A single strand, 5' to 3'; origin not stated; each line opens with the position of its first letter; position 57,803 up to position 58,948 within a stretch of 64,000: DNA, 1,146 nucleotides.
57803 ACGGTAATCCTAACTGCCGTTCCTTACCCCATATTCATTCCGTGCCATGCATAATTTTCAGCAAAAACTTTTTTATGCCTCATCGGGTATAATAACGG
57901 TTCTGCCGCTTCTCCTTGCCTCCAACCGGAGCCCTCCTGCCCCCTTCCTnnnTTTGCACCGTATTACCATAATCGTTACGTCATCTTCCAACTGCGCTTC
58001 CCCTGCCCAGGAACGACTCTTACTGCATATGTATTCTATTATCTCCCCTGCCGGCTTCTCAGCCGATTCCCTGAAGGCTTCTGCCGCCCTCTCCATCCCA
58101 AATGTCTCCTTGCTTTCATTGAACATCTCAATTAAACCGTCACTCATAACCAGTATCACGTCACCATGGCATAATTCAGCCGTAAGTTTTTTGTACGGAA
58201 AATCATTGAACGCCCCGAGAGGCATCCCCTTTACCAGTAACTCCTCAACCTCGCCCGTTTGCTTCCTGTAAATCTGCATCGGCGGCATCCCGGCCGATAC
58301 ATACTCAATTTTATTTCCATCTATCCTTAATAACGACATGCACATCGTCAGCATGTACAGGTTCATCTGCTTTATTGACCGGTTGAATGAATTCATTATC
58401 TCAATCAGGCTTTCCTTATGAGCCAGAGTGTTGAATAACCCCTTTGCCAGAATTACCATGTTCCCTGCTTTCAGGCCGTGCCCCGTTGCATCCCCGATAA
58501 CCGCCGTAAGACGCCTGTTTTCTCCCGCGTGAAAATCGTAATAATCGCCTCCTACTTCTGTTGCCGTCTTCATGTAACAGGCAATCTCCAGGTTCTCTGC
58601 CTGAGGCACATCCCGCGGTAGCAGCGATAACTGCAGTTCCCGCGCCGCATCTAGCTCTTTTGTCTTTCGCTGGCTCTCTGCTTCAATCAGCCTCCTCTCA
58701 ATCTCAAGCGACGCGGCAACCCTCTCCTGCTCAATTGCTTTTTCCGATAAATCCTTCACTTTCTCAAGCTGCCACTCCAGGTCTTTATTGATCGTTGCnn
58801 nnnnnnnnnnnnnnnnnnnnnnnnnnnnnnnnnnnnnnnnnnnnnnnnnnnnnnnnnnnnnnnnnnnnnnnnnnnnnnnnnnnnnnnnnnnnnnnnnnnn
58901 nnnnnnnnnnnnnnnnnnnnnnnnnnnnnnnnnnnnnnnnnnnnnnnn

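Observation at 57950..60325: Sensor combining a CBM20-like starch-binding module, 7TMR-DISM receptor and PP2C phosphatase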

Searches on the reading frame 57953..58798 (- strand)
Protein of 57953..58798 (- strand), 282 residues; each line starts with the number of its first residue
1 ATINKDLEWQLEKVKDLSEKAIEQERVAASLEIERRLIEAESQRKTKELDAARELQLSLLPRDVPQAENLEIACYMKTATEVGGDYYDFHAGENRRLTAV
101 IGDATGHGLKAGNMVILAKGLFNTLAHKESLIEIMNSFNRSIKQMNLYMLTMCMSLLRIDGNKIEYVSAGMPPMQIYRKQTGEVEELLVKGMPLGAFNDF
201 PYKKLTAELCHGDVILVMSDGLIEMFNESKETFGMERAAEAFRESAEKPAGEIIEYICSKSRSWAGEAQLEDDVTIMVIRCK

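Call 43: search_solved_structures(query=window:57953-58798:-, max_evalue=0.001, show_alignments=3)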
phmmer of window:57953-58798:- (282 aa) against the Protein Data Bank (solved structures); distinct sequences matched with E-value up to 0.001: 7.
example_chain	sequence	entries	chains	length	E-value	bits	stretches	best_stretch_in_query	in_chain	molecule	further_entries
3eq2_A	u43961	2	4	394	1.4e-13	54.3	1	7-228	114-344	Probable two-component response regulator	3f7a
3ke6_A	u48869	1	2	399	3.2e-12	49.9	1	67-235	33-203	Protein Rv1364c/MT1410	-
3es2_A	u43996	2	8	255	1.4e-11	47.7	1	42-228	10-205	Probable two-component response regulator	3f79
6k4e_A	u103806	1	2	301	3.8e-11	46.4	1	17-280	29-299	Putative serine phosphatase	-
3t91_A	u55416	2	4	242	6.3e-11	45.6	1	81-281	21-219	Stage II sporulation protein E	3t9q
5ucg_A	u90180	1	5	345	1.4e-10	44.5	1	81-281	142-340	Stage II sporulation protein E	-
5mqh_A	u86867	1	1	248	3.2e-10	43.3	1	81-281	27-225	Serine phosphatase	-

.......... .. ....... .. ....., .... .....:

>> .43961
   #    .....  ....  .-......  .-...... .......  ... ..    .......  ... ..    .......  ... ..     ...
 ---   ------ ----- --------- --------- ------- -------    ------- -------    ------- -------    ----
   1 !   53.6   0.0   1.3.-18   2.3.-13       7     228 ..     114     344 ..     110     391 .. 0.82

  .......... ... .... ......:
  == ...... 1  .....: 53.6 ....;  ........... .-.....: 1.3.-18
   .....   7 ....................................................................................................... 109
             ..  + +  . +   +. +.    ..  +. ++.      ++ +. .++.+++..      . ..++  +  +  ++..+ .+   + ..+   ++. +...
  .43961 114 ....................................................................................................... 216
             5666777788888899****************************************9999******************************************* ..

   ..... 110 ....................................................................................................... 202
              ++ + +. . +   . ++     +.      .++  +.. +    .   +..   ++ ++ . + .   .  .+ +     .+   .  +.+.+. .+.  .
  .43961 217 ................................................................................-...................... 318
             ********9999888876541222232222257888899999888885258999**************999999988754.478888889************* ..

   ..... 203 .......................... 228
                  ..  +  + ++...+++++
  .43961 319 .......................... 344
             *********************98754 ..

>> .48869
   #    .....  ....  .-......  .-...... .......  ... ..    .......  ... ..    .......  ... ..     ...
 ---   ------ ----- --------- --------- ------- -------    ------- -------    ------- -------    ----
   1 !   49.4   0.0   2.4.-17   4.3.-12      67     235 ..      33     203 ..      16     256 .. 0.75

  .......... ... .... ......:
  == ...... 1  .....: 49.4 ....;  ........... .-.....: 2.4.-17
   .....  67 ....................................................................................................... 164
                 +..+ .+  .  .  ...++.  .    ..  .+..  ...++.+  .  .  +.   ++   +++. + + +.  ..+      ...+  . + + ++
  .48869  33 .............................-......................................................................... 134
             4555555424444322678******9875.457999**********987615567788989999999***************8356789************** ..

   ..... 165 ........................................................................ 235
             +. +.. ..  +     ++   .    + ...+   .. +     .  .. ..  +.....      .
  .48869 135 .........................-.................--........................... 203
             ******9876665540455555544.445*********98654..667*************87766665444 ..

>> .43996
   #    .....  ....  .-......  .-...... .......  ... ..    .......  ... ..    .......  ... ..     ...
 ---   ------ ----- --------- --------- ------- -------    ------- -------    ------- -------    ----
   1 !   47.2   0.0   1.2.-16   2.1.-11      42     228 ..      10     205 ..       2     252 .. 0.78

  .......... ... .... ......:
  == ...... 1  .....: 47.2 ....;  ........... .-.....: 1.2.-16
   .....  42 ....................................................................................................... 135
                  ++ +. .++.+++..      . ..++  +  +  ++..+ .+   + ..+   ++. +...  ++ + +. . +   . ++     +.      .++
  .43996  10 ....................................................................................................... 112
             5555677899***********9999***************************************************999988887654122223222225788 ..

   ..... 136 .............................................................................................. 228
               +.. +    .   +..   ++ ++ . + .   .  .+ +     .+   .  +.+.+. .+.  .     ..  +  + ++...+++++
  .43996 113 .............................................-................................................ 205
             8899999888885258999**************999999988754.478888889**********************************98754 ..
